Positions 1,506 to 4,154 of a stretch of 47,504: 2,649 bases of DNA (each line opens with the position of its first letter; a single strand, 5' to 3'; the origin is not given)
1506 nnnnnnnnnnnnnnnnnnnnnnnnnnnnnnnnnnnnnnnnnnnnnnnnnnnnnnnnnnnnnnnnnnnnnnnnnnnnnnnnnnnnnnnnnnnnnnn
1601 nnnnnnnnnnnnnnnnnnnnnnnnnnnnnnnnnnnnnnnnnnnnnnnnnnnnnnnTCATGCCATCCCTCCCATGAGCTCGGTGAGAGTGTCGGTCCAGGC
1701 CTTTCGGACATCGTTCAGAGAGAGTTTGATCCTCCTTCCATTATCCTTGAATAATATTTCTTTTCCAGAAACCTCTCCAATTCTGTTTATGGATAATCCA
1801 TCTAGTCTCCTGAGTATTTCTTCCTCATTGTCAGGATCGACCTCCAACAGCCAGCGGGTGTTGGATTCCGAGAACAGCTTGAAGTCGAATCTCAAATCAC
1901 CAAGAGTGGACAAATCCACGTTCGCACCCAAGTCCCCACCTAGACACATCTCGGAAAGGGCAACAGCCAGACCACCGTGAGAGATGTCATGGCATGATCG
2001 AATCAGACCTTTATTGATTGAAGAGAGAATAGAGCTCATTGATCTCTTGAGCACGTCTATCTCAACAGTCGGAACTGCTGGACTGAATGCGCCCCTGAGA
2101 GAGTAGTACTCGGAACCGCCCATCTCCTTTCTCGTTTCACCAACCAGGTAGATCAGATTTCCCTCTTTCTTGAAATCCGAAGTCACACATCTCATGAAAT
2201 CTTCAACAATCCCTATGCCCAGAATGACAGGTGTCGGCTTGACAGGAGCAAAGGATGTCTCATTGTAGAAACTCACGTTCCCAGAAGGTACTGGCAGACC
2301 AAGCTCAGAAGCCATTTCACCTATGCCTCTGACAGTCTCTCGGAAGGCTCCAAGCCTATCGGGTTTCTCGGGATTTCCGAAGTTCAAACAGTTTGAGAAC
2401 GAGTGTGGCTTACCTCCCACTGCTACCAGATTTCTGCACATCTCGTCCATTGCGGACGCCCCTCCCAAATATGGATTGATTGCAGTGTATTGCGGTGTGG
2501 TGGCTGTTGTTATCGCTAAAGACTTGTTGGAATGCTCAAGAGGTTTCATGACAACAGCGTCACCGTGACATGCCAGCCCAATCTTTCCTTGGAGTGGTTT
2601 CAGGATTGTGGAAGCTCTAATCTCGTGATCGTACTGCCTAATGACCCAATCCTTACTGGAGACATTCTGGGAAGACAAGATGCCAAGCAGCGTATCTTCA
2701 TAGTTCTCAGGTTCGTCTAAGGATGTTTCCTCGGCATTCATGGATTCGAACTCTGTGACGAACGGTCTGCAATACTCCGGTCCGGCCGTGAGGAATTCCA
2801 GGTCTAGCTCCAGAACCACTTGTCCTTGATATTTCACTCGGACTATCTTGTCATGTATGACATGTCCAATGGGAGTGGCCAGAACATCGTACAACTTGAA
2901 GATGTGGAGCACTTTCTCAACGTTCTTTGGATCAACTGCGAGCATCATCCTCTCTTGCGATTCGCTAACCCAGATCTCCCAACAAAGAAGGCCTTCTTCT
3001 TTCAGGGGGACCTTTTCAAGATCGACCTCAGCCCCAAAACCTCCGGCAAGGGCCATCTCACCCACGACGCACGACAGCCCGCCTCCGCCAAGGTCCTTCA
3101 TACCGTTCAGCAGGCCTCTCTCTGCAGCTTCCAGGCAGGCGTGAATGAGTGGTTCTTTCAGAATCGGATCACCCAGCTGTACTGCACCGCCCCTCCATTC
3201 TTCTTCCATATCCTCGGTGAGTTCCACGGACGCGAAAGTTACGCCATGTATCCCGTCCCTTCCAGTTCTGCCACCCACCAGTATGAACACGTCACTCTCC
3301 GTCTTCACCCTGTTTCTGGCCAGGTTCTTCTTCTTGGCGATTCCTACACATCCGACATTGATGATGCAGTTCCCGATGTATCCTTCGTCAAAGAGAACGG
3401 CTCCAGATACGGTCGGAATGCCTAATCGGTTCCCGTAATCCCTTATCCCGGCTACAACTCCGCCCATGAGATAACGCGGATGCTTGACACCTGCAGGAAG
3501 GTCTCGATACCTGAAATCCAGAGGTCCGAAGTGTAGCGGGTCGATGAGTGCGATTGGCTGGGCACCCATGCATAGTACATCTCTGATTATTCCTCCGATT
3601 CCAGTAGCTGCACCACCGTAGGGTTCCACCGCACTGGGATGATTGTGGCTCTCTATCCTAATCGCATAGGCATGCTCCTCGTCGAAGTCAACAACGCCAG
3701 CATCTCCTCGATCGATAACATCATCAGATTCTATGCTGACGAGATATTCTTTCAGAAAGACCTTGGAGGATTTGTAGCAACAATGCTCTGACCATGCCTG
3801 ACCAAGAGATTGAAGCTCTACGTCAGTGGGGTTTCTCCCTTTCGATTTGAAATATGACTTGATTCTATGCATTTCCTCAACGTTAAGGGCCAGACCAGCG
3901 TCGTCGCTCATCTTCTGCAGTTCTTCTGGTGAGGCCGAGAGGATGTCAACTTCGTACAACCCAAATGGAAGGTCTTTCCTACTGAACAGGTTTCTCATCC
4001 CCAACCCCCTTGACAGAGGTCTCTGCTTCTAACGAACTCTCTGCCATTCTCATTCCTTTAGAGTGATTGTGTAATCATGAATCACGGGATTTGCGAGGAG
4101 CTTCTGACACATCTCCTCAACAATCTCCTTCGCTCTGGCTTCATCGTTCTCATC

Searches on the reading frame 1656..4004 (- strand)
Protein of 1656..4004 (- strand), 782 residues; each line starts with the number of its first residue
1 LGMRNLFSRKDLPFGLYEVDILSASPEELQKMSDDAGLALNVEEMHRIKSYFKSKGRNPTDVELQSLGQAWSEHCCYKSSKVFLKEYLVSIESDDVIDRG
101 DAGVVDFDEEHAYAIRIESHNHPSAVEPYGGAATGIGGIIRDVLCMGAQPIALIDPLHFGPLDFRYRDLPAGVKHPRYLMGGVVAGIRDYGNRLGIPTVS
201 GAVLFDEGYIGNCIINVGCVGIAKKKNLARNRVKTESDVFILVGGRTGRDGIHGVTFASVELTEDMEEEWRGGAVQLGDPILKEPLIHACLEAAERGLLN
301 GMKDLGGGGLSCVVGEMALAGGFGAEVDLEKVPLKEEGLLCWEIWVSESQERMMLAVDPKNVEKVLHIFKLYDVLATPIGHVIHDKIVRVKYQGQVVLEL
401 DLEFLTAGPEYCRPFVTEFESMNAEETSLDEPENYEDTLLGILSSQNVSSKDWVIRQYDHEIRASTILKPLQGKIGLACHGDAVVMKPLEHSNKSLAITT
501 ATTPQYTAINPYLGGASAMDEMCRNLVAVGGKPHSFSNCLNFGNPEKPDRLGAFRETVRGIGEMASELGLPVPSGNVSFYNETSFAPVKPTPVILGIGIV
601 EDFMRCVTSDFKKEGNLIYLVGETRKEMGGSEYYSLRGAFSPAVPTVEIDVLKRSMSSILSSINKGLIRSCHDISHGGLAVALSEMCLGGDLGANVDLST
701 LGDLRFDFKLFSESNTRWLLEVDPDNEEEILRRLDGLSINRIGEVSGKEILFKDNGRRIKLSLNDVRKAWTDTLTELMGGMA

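Call 74: search_protein_families(library=pfam, proteins=[window:1656-4004:-], max_evalue=0.001)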
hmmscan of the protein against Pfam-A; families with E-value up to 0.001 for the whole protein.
window:1656-4004:- (782 aa): 3 families
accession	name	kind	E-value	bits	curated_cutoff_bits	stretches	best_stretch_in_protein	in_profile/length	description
PF02769.27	AIRS_C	-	7.4e-58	195.6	23.1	2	238-392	4-155/156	AIR synthase related protein, C-terminal domain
PF00586.29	AIRS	-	1.8e-44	151.2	24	2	100-223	2-112/112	AIR synthase related protein, N-terminal domain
PF18072.6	FGAR-AT_linker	-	8.5e-19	68.2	26.6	1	29-78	1-50/50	Formylglycinamide ribonucleotide amidotransferase linker domain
